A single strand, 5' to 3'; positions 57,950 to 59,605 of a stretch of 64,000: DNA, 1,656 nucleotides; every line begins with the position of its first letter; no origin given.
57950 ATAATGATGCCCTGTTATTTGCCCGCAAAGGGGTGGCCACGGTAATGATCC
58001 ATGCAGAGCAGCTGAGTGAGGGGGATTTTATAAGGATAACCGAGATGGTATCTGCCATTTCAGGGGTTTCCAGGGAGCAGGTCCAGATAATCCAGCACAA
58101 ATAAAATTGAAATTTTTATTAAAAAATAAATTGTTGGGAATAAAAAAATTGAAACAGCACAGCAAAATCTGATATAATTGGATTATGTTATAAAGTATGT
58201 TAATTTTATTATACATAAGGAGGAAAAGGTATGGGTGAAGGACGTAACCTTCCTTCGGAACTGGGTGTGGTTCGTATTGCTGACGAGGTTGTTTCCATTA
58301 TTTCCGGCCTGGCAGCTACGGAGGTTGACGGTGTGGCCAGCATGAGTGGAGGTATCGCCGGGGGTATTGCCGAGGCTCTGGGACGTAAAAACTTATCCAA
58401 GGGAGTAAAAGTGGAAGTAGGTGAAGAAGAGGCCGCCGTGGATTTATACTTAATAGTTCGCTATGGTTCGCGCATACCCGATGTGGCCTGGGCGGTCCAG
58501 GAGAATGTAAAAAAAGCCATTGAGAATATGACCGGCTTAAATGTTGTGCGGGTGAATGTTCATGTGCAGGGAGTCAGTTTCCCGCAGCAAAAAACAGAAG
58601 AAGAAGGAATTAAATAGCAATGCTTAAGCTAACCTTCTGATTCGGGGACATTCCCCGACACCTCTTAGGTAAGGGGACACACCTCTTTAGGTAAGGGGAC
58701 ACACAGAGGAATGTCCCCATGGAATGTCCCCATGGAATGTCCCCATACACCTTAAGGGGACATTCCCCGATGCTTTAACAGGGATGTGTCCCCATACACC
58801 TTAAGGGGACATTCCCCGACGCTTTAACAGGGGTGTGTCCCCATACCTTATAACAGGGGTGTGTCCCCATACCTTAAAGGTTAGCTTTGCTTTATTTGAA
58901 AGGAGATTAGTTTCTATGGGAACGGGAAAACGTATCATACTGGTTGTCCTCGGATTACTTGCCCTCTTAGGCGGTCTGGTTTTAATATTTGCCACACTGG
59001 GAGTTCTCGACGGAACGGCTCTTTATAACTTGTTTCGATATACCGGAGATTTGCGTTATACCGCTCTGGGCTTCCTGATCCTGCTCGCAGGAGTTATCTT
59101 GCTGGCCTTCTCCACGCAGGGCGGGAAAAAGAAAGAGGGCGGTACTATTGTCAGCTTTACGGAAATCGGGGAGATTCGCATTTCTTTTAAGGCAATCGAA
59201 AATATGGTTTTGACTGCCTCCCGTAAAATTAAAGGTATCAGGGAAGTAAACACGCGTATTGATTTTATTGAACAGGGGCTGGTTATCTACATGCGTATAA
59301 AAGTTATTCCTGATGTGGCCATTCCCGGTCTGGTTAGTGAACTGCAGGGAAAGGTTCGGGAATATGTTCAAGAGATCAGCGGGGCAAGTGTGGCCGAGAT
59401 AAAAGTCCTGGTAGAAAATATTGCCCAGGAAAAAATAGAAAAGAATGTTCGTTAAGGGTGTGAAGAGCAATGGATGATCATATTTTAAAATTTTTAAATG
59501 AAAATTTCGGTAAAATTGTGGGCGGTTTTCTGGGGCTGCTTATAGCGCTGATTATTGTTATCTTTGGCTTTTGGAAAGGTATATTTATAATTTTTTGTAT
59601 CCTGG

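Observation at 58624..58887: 264-bp mosaic palindromic element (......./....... heptamer array) with 11-bp terminal inverted repeats, between asp23 and amaP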

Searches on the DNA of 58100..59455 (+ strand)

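Call 6: search_rna_families(source=window, start=58100, end=59400, threshold=evalue, max_evalue=10)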
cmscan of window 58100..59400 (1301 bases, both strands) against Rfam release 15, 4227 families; matches with E-value up to 10: 6.
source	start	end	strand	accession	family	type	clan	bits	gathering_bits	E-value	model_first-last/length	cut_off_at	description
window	58184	58257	-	RF02934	caiA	Gene; sRNA;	-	23.3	55.5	0.36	1-78/78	no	caiA RNA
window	58578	58617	-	RF04332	Plastid-rpoB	Cis-reg;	-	17.1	45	5.3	1-49/49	no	Plastid-rpoB 5UTR RNA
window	58479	58525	+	RF02925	6A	Gene; sRNA;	-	16.7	41.2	7.1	1-52/52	no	6A RNA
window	58700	58774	-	RF00976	mir-583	Gene; miRNA;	-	16.2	80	6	1-62/62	no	mir-583 microRNA precursor family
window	58734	58766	-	RF03776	mir-2068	Gene; miRNA;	-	15.4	99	6.4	18-50/68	no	mir-2068 microRNA precursor family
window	58750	58843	-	RF01982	PYLIS_1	Cis-reg;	-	14.8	70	6.5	1-100/100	no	Pyrrolysine insertion sequence 1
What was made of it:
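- On Any Rfam RNA family: At E-values up to 10, only chance-level hits appeared, all well below their gathering scores (call 6).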

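Call 48: search_rna_families(sources=[L010, L011, L015, L017, L018, L021, L023, L029, L030, L033, L036, L043, L044, L047, L052], threshold=gathering)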
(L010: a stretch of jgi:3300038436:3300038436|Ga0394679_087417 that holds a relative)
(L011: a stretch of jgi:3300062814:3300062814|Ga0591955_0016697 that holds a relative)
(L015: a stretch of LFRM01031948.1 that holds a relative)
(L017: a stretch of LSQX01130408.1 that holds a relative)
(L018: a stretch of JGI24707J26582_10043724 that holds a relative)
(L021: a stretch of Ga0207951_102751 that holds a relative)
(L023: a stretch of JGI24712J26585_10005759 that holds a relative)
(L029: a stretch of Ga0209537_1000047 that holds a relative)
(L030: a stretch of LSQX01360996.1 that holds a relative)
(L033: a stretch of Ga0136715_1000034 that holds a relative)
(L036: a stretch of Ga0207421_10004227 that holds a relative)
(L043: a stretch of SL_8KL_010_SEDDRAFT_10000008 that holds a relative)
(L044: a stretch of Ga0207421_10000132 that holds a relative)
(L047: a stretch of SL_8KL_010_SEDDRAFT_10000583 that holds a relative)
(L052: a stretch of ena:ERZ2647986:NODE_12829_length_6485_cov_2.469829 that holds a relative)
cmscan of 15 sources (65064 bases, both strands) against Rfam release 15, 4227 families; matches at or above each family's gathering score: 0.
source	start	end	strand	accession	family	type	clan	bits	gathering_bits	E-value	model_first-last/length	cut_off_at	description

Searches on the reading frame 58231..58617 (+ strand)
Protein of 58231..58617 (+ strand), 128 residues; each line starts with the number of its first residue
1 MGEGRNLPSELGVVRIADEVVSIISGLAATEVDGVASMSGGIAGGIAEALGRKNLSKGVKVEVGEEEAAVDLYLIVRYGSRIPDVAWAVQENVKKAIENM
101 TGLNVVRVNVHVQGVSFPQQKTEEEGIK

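Call 12: find_encoding_contigs(protein=window:58231-58617:+, flank=10000, max_places=10)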
Protein window:58231-58617:+ (128 aa): 3 contigs read that carry it; 1 place shown.
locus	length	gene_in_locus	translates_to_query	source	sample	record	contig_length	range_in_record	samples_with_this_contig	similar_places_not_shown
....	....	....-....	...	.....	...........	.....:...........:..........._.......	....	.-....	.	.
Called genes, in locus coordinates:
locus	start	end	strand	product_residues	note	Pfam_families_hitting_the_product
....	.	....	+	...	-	?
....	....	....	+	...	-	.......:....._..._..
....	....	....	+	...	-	-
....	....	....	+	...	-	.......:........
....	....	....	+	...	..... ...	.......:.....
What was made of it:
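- Checked: asp23 is 58231-58617 (Pfam PF03780, call 12).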

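Call 54: search_protein_families(library=ncbifam, proteins=[window:58231-58617:+])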
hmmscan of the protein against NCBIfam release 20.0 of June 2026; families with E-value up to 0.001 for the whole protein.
window:58231-58617:+ (128 aa): 1 family
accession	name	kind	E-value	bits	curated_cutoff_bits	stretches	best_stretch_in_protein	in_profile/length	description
NF033218.1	anchor_AmaP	equivalog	9.8e-05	22.2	55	1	59-112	113-166/166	alkaline shock response membrane anchor protein AmaP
